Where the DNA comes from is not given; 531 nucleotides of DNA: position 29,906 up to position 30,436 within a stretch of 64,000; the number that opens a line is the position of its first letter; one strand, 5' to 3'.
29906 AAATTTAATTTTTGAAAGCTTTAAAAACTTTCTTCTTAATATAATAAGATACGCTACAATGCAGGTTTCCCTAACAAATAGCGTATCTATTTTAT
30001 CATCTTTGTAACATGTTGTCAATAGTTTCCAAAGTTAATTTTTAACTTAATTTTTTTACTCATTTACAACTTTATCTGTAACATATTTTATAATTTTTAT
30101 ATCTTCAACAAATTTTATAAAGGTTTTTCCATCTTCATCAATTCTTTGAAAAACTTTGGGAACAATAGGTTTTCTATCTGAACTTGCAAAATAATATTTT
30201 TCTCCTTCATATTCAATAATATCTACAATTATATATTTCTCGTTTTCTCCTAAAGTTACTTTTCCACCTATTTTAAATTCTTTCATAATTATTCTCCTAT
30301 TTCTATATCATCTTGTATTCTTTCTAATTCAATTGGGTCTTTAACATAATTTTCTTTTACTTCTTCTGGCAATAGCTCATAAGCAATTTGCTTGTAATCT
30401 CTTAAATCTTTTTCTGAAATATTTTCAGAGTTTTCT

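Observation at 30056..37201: Five-gene module of uncharacterised proteins (665, 1077, 65, 446, 76 aa) between trmFO and the str operon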

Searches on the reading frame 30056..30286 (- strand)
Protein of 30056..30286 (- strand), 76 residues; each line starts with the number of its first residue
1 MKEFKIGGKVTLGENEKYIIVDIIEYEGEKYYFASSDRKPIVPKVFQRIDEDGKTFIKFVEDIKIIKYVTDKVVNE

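Call 6: search_protein_families(library=pfam, proteins=[window:30056-30286:-], max_evalue=0.1)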
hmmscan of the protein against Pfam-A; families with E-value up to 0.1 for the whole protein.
window:30056-30286:- (76 aa): 2 families
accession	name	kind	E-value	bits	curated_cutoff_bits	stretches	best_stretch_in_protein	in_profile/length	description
PF04945.19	YHS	-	0.022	15.2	30.3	1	24-36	18-30/47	YHS domain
PF08691.15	Nse5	-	0.047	12.9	25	1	20-73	255-307/506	DNA repair proteins Nse5 and Nse6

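Call 7: search_protein_families(library=ncbifam, proteins=[window:30056-30286:-], max_evalue=0.1)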
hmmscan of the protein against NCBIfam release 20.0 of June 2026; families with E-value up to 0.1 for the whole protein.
window:30056-30286:- (76 aa): 0 families

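Call 43: search_protein_families(library=pfam, proteins=[window:30056-30286:-], max_evalue=1)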
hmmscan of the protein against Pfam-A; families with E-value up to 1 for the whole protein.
window:30056-30286:- (76 aa): 2 families
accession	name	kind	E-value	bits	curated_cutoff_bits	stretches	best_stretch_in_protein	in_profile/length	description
PF04945.19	YHS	-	0.022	15.2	30.3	1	24-36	18-30/47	YHS domain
PF08691.15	Nse5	-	0.047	12.9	25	1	20-73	255-307/506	DNA repair proteins Nse5 and Nse6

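Call 54: search_protein_families(library=phrogs, proteins=[window:30056-30286:-], max_evalue=0.01)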
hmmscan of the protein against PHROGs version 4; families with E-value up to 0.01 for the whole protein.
window:30056-30286:- (76 aa): 0 families

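Call 55: search_protein_families(library=padloc, proteins=[window:30056-30286:-], max_evalue=0.01)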
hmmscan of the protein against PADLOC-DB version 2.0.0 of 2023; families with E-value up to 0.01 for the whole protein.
window:30056-30286:- (76 aa): 0 families

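Call 82: search_solved_structures(query=A7, max_evalue=10)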
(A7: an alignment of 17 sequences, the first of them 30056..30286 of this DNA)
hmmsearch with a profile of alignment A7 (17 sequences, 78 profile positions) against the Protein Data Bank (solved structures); distinct sequences matched with E-value up to 10: 6.
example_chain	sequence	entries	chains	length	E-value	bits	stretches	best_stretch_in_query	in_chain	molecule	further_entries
5vw1_B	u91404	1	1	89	0.0063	19.6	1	23-75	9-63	anti-CRISPR protein AcrIIA4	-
5vzl_C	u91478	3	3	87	0.0065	19.6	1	23-75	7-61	phage anti-CRISPR AcrIIA4 | Associated protein | Anti-CRISPR AcrIIA4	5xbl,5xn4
1nex_B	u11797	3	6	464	0.029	17.5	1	13-42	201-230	CDC4 protein | Cell division control protein 4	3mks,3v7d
7cjy_A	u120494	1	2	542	0.66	13.1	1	16-46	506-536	(-)-drimenol synthase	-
9we3_A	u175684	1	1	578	0.73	13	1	16-46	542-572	(-)-drimenol synthase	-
9n2z_A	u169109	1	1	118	4.8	10.4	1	5-57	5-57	LM2363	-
